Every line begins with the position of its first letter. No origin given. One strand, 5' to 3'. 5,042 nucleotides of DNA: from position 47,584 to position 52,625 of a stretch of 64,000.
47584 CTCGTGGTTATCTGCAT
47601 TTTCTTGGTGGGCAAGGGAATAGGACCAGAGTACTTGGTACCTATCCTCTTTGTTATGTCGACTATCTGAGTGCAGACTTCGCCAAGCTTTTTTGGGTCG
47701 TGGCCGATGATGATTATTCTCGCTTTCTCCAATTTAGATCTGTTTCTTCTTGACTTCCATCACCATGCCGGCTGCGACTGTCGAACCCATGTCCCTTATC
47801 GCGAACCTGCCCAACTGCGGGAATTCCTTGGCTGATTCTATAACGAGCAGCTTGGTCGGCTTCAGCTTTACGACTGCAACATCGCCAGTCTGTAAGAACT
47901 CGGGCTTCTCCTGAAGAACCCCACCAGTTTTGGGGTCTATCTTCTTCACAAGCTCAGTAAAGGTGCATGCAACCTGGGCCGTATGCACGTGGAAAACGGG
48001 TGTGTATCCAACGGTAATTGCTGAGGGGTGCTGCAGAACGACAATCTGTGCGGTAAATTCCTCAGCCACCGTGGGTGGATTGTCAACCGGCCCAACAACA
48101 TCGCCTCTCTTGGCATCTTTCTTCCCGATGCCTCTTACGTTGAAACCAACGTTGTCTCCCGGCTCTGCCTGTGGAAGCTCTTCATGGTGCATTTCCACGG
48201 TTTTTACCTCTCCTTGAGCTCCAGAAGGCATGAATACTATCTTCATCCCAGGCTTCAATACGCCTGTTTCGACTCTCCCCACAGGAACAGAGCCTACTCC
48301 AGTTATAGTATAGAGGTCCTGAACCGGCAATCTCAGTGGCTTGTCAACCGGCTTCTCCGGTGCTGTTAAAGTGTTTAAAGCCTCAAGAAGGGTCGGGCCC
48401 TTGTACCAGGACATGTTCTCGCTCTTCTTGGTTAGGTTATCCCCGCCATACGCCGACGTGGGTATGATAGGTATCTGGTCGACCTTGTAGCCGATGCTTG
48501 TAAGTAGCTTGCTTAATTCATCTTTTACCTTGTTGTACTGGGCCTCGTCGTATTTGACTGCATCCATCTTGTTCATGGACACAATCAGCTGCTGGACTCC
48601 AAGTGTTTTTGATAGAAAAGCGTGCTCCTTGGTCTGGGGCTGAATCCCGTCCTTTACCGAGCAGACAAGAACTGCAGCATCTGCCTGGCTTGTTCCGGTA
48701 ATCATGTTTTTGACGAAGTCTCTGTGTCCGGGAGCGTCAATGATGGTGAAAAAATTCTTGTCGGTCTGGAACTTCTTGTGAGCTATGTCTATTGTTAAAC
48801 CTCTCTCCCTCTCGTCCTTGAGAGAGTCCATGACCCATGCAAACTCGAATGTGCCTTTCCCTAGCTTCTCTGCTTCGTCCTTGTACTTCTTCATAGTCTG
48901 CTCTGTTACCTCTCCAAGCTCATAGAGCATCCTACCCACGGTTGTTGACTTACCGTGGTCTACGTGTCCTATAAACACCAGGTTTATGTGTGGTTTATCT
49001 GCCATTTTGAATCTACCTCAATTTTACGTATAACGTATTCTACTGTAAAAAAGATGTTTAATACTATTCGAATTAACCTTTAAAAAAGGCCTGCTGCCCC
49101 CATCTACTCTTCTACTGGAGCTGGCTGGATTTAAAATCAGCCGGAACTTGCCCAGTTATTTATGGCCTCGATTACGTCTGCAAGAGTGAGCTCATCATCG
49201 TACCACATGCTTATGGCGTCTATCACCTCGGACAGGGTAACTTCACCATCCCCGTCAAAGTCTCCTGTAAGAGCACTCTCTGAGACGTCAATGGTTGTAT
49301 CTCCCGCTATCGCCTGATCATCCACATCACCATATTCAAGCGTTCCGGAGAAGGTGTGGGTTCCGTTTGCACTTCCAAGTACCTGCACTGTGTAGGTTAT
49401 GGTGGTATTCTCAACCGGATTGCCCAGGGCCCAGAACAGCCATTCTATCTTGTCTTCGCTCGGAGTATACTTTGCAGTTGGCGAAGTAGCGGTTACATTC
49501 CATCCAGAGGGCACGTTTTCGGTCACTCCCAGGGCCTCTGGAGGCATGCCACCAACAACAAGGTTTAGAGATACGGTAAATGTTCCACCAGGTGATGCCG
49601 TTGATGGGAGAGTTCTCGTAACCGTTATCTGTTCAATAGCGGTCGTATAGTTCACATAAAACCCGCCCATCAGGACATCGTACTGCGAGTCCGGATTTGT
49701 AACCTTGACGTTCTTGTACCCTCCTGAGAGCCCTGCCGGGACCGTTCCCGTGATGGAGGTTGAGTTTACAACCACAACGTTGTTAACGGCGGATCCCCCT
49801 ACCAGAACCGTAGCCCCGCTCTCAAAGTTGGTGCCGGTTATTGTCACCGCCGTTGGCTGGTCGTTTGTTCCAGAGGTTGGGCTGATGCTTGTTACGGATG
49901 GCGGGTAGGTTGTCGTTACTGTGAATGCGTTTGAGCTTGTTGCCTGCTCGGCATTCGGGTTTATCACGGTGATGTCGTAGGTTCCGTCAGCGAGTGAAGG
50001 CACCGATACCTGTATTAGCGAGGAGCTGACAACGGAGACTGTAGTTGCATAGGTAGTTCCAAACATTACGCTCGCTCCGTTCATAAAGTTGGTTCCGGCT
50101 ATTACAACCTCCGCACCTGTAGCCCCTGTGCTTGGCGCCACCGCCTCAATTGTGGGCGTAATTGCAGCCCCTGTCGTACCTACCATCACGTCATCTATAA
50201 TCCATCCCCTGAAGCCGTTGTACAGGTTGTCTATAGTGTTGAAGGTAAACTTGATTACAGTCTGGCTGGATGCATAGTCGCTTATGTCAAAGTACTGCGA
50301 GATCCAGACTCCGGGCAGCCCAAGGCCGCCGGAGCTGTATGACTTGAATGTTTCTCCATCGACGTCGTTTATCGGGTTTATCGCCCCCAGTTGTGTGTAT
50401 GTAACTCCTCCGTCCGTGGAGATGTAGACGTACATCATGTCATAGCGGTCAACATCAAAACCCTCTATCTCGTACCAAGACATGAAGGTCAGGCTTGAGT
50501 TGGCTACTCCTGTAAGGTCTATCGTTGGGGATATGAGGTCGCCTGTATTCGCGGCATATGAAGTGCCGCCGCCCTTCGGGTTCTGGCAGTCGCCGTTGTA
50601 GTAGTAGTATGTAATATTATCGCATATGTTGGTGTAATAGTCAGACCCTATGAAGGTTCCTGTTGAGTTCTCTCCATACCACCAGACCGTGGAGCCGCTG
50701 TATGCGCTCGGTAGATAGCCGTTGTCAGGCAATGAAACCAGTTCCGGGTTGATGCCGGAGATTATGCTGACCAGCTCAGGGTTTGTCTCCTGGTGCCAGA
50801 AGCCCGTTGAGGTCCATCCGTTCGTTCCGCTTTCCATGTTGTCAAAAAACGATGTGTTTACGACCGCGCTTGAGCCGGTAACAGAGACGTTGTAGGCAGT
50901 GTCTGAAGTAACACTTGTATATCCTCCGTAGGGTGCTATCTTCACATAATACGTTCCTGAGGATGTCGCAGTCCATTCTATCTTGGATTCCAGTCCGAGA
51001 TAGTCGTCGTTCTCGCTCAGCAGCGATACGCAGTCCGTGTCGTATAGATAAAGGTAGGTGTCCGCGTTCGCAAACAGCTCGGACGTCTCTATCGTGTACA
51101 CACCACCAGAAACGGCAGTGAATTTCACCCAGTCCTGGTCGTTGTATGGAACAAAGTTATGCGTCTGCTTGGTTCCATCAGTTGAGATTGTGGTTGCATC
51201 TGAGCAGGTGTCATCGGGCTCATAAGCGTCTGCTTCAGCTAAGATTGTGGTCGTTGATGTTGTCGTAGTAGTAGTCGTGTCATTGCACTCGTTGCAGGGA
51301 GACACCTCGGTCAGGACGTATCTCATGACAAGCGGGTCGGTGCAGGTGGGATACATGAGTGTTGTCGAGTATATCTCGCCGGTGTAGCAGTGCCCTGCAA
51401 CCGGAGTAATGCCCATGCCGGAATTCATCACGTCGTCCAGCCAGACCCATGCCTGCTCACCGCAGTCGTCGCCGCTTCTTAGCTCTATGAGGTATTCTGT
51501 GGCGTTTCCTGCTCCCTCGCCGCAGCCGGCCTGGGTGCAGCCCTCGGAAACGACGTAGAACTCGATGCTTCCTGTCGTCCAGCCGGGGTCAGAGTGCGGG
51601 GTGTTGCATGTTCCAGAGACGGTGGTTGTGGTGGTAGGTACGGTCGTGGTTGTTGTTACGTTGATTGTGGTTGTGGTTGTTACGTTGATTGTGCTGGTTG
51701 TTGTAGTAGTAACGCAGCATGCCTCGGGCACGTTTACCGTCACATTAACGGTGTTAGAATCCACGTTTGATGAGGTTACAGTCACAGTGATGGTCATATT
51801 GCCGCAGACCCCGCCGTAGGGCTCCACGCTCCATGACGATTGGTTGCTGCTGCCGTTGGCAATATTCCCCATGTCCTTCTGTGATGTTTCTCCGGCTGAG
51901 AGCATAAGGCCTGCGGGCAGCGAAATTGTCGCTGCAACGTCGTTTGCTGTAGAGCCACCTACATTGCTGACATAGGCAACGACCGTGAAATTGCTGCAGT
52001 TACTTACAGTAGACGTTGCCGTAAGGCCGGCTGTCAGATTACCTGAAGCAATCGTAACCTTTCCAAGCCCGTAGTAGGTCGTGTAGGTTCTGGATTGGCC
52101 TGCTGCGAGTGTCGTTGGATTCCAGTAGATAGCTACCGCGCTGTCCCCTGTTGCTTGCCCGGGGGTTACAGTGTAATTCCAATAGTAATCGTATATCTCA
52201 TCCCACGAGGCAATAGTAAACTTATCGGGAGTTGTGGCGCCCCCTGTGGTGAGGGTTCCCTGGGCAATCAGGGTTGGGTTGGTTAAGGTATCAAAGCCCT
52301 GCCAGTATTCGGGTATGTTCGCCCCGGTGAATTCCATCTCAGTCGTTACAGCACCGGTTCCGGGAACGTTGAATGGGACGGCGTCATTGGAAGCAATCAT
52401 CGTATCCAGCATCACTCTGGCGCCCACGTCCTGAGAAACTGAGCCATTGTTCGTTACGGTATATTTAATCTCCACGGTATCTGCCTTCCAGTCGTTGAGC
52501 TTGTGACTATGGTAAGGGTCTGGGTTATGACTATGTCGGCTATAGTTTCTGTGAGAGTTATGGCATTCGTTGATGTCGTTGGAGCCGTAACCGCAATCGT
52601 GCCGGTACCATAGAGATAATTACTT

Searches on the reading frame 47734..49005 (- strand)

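Call 24: search_protein_families(library=pfam, proteins=[window:47734-49005:-], max_evalue=0.00001)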
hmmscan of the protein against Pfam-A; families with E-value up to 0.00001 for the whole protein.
window:47734-49005:- (423 aa): 4 families
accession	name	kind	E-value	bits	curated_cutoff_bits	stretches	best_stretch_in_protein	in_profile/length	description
PF00009.33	GTP_EFTU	-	2.5e-59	200.5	26.5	1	4-213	1-185/188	Elongation factor Tu GTP binding domain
PF22594.2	GTP-eEF1A_C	-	1.7e-38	131.5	27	1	316-415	1-100/101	GTP-eEF1A C-terminal domain-like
PF03143.23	GTP_EFTU_D3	-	2.3e-29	102.3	27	1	311-418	2-105/106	Elongation factor Tu C-terminal domain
PF03144.31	GTP_EFTU_D2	-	1.1e-20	74.3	30.3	1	238-304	1-72/73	Elongation factor Tu domain 2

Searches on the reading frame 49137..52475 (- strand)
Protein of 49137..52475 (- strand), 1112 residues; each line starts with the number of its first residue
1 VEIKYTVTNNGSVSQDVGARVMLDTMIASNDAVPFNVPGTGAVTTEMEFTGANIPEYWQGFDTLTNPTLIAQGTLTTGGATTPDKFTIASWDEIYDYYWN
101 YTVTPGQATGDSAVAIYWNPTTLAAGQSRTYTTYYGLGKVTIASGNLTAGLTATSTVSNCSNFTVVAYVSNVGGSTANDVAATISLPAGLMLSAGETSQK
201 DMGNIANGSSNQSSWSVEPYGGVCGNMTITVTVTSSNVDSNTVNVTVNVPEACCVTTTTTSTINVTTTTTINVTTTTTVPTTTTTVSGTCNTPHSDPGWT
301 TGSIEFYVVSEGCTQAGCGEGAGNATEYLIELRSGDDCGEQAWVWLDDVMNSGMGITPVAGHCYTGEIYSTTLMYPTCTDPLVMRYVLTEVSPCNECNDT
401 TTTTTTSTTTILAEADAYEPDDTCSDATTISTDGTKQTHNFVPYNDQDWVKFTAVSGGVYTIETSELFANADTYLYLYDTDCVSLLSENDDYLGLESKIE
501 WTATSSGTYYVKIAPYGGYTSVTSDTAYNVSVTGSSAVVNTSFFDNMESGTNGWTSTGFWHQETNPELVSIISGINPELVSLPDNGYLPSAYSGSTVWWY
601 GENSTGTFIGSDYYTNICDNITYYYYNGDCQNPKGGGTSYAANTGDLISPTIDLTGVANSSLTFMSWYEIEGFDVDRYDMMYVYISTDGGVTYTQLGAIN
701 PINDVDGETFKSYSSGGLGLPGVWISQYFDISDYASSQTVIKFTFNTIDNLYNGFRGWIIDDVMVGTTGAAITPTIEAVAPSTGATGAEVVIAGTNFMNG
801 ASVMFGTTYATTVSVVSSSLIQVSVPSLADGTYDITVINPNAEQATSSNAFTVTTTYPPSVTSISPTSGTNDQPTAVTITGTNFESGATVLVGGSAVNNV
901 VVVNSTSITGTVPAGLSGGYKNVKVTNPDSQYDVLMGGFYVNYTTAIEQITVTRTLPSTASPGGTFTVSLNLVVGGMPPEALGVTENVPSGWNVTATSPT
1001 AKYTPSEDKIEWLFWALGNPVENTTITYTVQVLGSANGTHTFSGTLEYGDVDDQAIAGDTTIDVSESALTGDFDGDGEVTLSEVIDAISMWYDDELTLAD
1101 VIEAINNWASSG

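Call 24: search_protein_families(library=pfam, proteins=[window:49137-52475:-], max_evalue=0.00001)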
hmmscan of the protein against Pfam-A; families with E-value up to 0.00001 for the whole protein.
window:49137-52475:- (1112 aa): 3 families
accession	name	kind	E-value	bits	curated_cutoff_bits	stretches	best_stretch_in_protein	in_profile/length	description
PF01833.30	TIG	-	2.4e-19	69.6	20.9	2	774-852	1-83/84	IPT/TIG domain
PF20773.4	InhA-like_MAM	-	5.5e-10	39.5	26.9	1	632-770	33-167/191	Immune inhibitor A-like, MAM domain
PF04151.21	PPC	-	4.2e-06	28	25.9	1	446-513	1-68/70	Bacterial pre-peptidase C-terminal domain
